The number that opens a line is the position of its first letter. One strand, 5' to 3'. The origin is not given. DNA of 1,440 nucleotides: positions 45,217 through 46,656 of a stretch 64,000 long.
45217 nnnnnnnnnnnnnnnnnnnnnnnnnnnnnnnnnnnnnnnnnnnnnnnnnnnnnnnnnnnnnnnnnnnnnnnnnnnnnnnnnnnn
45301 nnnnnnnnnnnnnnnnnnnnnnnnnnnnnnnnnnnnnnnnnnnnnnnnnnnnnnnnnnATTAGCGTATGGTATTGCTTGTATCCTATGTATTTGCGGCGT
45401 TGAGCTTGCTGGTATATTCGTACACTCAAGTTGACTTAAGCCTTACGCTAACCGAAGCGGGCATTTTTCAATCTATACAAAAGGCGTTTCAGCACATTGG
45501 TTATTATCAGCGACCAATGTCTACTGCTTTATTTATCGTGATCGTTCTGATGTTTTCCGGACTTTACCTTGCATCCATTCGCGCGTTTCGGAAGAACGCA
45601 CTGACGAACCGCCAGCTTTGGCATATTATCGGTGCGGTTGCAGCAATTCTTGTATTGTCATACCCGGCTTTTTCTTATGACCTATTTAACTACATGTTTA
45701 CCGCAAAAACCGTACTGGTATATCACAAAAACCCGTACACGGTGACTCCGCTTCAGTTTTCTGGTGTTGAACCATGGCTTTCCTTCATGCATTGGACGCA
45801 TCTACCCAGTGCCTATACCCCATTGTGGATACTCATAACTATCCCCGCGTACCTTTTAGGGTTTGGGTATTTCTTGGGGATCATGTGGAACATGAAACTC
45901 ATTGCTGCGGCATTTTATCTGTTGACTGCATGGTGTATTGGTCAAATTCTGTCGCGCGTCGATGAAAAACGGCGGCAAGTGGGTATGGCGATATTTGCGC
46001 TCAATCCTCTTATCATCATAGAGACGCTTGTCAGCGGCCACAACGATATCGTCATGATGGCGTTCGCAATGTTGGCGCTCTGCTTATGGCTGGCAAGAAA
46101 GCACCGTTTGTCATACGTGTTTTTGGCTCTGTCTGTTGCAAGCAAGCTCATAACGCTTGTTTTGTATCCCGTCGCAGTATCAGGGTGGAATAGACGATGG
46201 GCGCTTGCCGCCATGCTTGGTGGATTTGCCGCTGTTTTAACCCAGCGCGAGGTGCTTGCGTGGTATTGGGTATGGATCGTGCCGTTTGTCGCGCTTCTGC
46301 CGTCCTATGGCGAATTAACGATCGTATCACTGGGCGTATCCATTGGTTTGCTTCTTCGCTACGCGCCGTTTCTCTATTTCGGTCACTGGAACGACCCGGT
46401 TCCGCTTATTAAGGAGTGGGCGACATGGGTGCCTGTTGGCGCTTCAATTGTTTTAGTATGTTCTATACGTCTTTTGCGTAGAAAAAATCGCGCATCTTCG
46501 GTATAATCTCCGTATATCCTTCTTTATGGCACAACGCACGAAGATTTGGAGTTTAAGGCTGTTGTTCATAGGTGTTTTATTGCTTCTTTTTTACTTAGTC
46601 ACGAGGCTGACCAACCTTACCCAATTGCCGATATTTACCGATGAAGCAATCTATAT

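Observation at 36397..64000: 28-kb surface glycosylation super-locus with nine GT-C membrane transferases in four families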

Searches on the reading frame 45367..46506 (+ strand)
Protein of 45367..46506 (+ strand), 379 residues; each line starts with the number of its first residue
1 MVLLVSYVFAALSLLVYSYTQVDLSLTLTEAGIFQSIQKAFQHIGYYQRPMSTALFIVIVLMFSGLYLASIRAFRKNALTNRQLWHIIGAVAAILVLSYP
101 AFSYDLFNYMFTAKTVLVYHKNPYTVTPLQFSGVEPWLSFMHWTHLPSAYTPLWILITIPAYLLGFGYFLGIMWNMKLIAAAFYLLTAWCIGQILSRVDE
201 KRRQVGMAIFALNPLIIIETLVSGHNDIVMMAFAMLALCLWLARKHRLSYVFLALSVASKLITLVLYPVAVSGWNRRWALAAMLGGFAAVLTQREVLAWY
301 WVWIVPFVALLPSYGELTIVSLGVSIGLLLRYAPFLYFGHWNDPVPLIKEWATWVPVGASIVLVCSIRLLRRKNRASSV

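Call 3: search_protein_families(library=pfam, proteins=[window:45367-46506:+], max_evalue=0.01)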
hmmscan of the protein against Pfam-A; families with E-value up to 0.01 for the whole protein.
window:45367-46506:+ (379 aa): 1 family
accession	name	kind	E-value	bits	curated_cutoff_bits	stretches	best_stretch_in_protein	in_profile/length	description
PF09594.16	GT87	-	3.2e-07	30.8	25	1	150-375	3-219/237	Glycosyltransferase family 87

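Call 16: search_protein_families(library=ncbifam, proteins=[window:45367-46506:+], max_evalue=0.01)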
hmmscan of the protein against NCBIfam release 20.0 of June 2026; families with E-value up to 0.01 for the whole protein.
window:45367-46506:+ (379 aa): 0 families

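Call 18: search_solved_structures(query=window:45367-46506:+, max_evalue=10)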
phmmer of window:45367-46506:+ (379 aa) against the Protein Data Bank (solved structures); distinct sequences matched with E-value up to 10: 0.

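Call 49: find_homologous_proteins(query=window:45367-46506:+, max_evalue=0.001)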
Query window:45367-46506:+ (379 aa): 1626 proteins with E <= 0.001 among 8000 candidates; the best 120 are listed.
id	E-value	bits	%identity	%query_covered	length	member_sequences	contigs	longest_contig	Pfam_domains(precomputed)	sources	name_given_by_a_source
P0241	1.3e-158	546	67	99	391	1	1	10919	PF09594.17,PF26314.1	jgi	jgi:hypothetical protein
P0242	8.2e-157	540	67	99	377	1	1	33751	PF09594.17,PF26314.1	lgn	-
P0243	9.6e-142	491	60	98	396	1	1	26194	PF09594.17,PF26314.1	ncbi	-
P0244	9.3e-140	484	63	94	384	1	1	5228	PF26314.1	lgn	-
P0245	3.2e-138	479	57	99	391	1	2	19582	PF26314.1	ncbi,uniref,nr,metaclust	ncbi:hypothetical protein A2Z00_05870 [Candidatus Gottesmanbacteria bacterium RBG_13_45_10]|uniref:D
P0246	5.3e-138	478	60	95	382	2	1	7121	PF26314.1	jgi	-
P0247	5.4e-138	478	59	99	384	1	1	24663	PF09594.17,PF26314.1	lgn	-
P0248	5.6e-138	478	59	98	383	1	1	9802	PF09594.17,PF26314.1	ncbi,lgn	ncbi:MAG: glycosyltransferase 87 family protein [Patescibacteria group bacterium]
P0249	1.4e-137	477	57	99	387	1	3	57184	PF09594.17,PF26314.1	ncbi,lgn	-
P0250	1.5e-137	477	59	98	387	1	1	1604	PF26314.1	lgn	-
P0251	2.0e-137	476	59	98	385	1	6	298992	PF26314.1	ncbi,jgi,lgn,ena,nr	ncbi:MAG TPA: hypothetical protein VMR81_07180 [Patescibacteria group bacterium]|nr:hypothetical pro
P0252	3.4e-137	476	59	98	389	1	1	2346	PF09594.17,PF26314.1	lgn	-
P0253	5.8e-137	475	58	99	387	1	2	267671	PF09594.17,PF26314.1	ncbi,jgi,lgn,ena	-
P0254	1.1e-136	474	60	96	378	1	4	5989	PF09594.17,PF26314.1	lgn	-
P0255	1.5e-136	474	57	99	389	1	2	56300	PF26314.1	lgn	-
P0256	2.1e-136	473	58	99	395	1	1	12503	PF09594.17,PF26314.1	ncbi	-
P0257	3.3e-136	472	59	98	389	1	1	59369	PF09594.17,PF26314.1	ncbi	ncbi:MAG: glycosyltransferase family 87 protein [Candidatus Gottesmanbacteria bacterium]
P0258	6.2e-136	472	61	91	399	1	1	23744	PF26314.1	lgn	-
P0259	6.8e-136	471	59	98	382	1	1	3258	PF26314.1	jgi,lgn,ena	-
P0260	1.6e-135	470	59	96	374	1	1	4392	PF09594.17,PF26314.1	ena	-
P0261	2.3e-135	470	58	98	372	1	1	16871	PF09594.17,PF26314.1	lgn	-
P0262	4.7e-135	469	57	97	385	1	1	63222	PF09594.17,PF26314.1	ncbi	-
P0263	5.0e-135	469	61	97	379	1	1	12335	PF26314.1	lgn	-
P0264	6.7e-135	468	58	99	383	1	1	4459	PF09594.17,PF26314.1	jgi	jgi:hypothetical protein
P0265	8.0e-135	468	58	95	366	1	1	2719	PF09594.17,PF26314.1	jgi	-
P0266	8.4e-135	468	59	99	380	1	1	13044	PF09594.17,PF26314.1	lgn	-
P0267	1.5e-134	467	60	94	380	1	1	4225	PF09594.17,PF26314.1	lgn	-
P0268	1.9e-134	467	59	99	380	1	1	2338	PF09594.17,PF26314.1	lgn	-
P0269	2.1e-134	467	59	94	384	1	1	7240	PF09594.17,PF26314.1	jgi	jgi:hypothetical protein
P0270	2.4e-134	466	62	91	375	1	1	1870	PF09594.17,PF26314.1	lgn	-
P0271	3.6e-134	466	57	94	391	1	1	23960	PF26314.1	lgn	-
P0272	4.0e-134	466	59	94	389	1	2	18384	PF09594.17,PF26314.1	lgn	-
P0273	4.4e-134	465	57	99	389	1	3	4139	PF09594.17,PF26314.1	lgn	-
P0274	5.0e-134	465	58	98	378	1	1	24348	PF09594.17,PF26314.1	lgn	-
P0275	1.0e-133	464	60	98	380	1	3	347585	PF09594.17,PF26314.1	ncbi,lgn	-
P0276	2.3e-133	463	60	98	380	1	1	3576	PF09594.17,PF26314.1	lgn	-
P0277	4.3e-133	462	60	94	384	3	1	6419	PF09594.17,PF26314.1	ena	-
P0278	5.6e-133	462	59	97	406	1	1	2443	PF26314.1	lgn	-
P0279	9.9e-133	461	57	98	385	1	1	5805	PF09594.17,PF26314.1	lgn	-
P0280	1.1e-132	461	58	99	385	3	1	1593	PF09594.17,PF26314.1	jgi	jgi:hypothetical protein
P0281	1.1e-132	461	56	97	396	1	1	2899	PF26314.1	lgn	-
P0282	2.0e-132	460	55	100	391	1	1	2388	PF09594.17,PF26314.1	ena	-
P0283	2.2e-132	460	59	93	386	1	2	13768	PF09594.17,PF26314.1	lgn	-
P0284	2.2e-132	460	57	97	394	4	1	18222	PF26314.1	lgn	-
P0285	2.2e-132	460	57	99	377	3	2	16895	PF26314.1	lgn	-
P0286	2.2e-132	460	56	97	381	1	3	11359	PF26314.1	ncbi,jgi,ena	-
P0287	2.5e-132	460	61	92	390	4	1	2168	PF26314.1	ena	-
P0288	4.9e-132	459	59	99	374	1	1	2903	PF09594.17,PF26314.1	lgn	-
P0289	6.4e-132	458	55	99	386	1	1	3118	PF09594.17,PF26314.1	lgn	-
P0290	6.9e-132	458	57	98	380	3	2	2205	PF09594.17,PF26314.1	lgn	-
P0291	1.3e-131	457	56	98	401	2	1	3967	PF26314.1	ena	-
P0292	1.4e-131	457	57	99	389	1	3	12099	PF09594.17,PF26314.1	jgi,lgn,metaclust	metaclust:\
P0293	1.8e-131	457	57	96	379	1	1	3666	PF09594.17,PF26314.1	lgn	-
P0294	1.8e-131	457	57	98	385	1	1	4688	PF09594.17,PF26314.1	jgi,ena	-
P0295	2.3e-131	456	56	99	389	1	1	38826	PF26314.1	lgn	-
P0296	2.8e-131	456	57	99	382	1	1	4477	PF26314.1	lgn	-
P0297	2.8e-131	456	55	98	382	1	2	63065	PF09594.17,PF26314.1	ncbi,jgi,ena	-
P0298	4.6e-131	456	55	99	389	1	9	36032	PF09594.17,PF26314.1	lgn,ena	-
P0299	4.6e-131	456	55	98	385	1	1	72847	PF26314.1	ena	-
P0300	5.8e-131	455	57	98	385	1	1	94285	PF26314.1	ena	-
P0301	6.0e-131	455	57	98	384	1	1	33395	PF09594.17,PF26314.1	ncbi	-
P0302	6.9e-131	455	58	99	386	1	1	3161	PF09594.17,PF26314.1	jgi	jgi:hypothetical protein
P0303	7.8e-131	455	57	100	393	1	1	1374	PF26314.1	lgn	-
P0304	8.3e-131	455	58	96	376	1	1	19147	PF09594.17,PF26314.1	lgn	-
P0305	1.0e-130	454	58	96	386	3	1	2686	PF26314.1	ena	-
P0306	1.1e-130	454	59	98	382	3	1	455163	PF09594.17,PF26314.1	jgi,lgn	jgi:hypothetical protein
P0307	1.1e-130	454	57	98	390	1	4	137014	PF09594.17,PF26314.1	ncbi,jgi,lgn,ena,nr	ncbi:DUF2029 domain-containing protein [Patescibacteria group bacterium]|nr:DUF2029 domain-containin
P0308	1.2e-130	454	58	92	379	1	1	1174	PF26314.1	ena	-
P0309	1.3e-130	454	58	96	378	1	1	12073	PF09594.17,PF26314.1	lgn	-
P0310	1.3e-130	454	57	98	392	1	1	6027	PF26314.1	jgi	jgi:hypothetical protein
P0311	1.4e-130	454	55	98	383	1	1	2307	PF09594.17,PF26314.1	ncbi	-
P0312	1.7e-130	454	58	98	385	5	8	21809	PF09594.17,PF26314.1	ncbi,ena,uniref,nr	ncbi:MAG: hypothetical protein UY48_C0014G0006 [Candidatus Gottesmanbacteria bacterium GW2011_GWB1_4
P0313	2.0e-130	453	56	99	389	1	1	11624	PF26314.1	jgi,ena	-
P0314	2.3e-130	453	57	99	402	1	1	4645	PF26314.1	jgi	jgi:Gpi18-like mannosyltransferase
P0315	2.4e-130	453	57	98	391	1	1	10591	PF26314.1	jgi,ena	-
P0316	2.9e-130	453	56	96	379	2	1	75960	PF09594.17,PF26314.1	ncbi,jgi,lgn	-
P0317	3.0e-130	453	57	98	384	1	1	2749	PF09594.17,PF26314.1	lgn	-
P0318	3.2e-130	453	57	98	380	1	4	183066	PF09594.17,PF26314.1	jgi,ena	-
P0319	3.9e-130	452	58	99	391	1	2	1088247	PF09594.17,PF26314.1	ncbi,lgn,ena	-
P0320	4.2e-130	452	58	97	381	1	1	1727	PF09594.17,PF26314.1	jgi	jgi:hypothetical protein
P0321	4.7e-130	452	58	97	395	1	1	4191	PF26314.1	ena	-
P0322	5.9e-130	452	57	99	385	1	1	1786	PF09594.17,PF26314.1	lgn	-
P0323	6.5e-130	452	56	98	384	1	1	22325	PF26314.1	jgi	jgi:hypothetical protein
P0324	6.7e-130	452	58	95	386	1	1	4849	PF26314.1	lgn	-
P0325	8.2e-130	451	58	92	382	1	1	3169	PF09594.17,PF26314.1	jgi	jgi:hypothetical protein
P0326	1.0e-129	451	57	98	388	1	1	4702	PF26314.1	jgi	-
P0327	1.3e-129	451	58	97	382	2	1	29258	PF09594.17,PF26314.1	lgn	-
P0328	1.9e-129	450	56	99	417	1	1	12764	PF09594.17,PF26314.1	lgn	-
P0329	2.0e-129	450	55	99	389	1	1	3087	PF26314.1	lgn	-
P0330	3.0e-129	450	58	98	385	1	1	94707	PF09594.17,PF26314.1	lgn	-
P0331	3.4e-129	449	56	98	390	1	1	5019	PF09594.17,PF26314.1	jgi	jgi:hypothetical protein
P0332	4.6e-129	449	55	99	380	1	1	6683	PF09594.17,PF26314.1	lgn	-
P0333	4.6e-129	449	56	99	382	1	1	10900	PF26314.1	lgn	-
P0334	7.8e-129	448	57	98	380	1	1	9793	PF26314.1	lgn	-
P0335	9.3e-129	448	59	96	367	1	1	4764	PF26314.1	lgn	-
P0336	9.3e-129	448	58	94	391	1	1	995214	PF09594.17,PF26314.1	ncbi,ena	-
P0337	1.0e-128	448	58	95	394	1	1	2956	PF09594.17,PF26314.1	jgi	jgi:hypothetical protein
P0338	1.2e-128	448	55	98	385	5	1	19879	PF26314.1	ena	-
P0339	1.4e-128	447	56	97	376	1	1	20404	PF26314.1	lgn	-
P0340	1.7e-128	447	56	97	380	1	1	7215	PF09594.17,PF26314.1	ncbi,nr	ncbi:MAG: glycosyltransferase 87 family protein [Candidatus Gottesmanbacteria bacterium]|nr:glycosyl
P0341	1.8e-128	447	57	97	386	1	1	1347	PF09594.17,PF26314.1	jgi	jgi:hypothetical protein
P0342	3.0e-128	446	55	99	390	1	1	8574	PF26314.1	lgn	-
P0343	3.4e-128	446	57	99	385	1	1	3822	PF26314.1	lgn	-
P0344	3.8e-128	446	58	98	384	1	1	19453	PF26314.1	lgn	-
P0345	4.7e-128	446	56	95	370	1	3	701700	PF09594.17,PF26314.1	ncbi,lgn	-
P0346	7.4e-128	445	57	98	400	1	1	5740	PF26314.1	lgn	-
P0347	1.2e-127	444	56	98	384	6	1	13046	PF26314.1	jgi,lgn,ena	-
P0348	1.2e-127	444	58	98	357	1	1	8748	PF26314.1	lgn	-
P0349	1.4e-127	444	57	95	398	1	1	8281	PF09594.17,PF26314.1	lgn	-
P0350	2.0e-127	444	55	98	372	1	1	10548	PF09594.17,PF26314.1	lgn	-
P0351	2.5e-127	443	57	97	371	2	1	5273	PF26314.1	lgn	-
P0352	2.9e-127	443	58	96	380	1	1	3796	PF26314.1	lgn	-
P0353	4.5e-127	442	58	96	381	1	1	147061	PF09594.17,PF26314.1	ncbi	-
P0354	4.7e-127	442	55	98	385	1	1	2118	PF26314.1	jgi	jgi:hypothetical protein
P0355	5.4e-127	442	57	98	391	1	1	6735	PF26314.1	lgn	-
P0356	6.1e-127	442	57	95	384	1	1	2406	PF09594.17,PF26314.1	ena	-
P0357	6.6e-127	442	54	99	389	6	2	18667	PF26314.1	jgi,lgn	-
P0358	7.0e-127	442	57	97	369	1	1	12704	PF26314.1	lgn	-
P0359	7.5e-127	442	58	94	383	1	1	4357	PF26314.1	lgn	-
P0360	8.6e-127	441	56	96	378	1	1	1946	PF09594.17,PF26314.1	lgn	-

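Call 67: predict_structure(alignment_id=A2)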
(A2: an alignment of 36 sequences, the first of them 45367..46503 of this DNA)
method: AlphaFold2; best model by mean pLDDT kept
length: 379 residues; sequences in the alignment: 36
mean_pLDDT: 82.9   pTM: 0.85
mean pLDDT of the five models: 82.9, 79.8, 79.3, 78.6, 78.4
residues with pLDDT >= 90: 211; 70-90: 85; 50-70: 44; < 50: 39
segments of 3 or more residues with pLDDT < 50: 103-134, 143-148
pLDDT, mean of each block of 10 residues (from residue 1): 97 89 55 72 81 94 98 94 98 87 48 40 38 49 48 69 61 79 97 97 97 95 85 97 96 87 91 95 94 86 97 95 97 87 90 96 95 78
secondary structure, 60 per line:
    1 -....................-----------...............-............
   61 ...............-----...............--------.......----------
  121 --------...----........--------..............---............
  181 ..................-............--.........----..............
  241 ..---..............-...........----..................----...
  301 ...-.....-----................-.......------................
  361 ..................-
elements in order: H2-21 H33-47 H49-75 H81-95 H104-110 H136-143 H152-165 H169-198 H200-211 H214-222 H227-242 H246-259 H261-271 H276-293 H298-303 H305-309 H315-330 H332-338 H345-378

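Call 77: find_encoding_contigs(protein=P0336, flank=10000, max_places=1)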
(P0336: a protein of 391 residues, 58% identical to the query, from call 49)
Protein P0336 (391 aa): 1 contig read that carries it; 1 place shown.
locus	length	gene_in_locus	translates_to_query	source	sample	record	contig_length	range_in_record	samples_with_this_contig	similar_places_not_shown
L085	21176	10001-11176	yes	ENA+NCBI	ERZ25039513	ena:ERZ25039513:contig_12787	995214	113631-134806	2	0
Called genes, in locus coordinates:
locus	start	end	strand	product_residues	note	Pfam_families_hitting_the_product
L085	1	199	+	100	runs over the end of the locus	PF00814:TsaD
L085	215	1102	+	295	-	PF00188:CAP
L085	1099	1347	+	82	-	PF18900:DUF5656 (weak)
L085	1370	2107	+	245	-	PF00483:NTP_transferase, PF12804:NTP_transf_3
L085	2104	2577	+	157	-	PF00908:dTDP_sugar_isom, PF14667:Polysacc_synt_C (weak)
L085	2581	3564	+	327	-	PF01073:3Beta_HSD, PF01370:Epimerase, PF02719:Polysacc_synt_2, PF04321:RmlD_sub_bind, PF07993:NAD_binding_4, PF13460:NAD_binding_10, PF16363:GDP_Man_Dehyd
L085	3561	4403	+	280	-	PF01370:Epimerase, PF04321:RmlD_sub_bind, PF01073:3Beta_HSD, PF02719:Polysacc_synt_2 (weak), PF16363:GDP_Man_Dehyd (weak)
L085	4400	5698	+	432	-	PF03446:NAD_binding_2 (faint), PF03721:UDPG_MGDP_dh_N, PF00984:UDPG_MGDP_dh, PF03720:UDPG_MGDP_dh_C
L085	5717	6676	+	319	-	PF01073:3Beta_HSD (weak), PF01370:Epimerase, PF02719:Polysacc_synt_2, PF04321:RmlD_sub_bind, PF16363:GDP_Man_Dehyd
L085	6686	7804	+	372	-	PF00535:Glycos_transf_2, PF04138:GtrA_DPMS_TM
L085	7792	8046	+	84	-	-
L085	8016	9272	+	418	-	-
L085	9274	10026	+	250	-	PF00535:Glycos_transf_2, PF10111:Glyco_tranf_2_2 (weak)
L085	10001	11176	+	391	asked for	PF26314:MptA_B_family, PF09594:GT87 (weak)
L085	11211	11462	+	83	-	-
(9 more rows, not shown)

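Call 78: find_encoding_contigs(protein=P0319, flank=10000, max_places=1)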
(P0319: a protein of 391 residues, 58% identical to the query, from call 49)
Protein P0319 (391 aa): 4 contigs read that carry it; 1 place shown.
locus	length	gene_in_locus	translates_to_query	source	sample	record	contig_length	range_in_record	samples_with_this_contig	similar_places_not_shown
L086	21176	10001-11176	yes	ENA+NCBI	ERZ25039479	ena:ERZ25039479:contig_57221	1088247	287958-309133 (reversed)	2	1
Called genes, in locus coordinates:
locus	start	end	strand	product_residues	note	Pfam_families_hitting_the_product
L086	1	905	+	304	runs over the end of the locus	PF00188:CAP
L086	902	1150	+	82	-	PF18900:DUF5656 (weak)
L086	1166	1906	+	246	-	PF00483:NTP_transferase, PF12804:NTP_transf_3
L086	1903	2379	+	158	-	PF00908:dTDP_sugar_isom, PF14667:Polysacc_synt_C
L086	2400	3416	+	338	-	PF01073:3Beta_HSD, PF01370:Epimerase, PF02719:Polysacc_synt_2, PF04321:RmlD_sub_bind, PF07993:NAD_binding_4, PF16363:GDP_Man_Dehyd, PF13460:NAD_binding_10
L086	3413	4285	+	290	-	PF01370:Epimerase, PF04321:RmlD_sub_bind, PF02719:Polysacc_synt_2 (weak)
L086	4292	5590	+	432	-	PF03446:NAD_binding_2 (faint), PF03721:UDPG_MGDP_dh_N, PF00984:UDPG_MGDP_dh, PF03720:UDPG_MGDP_dh_C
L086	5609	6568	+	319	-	PF01073:3Beta_HSD (weak), PF01370:Epimerase, PF02719:Polysacc_synt_2, PF04321:RmlD_sub_bind, PF16363:GDP_Man_Dehyd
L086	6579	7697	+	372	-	PF00535:Glycos_transf_2, PF04138:GtrA_DPMS_TM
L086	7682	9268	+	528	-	PF13231:PMT_2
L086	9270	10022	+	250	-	PF00535:Glycos_transf_2, PF10111:Glyco_tranf_2_2 (weak)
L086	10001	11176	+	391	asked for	PF26314:MptA_B_family, PF09594:GT87 (weak)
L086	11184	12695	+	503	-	PF13231:PMT_2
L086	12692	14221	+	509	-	-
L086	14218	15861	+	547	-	-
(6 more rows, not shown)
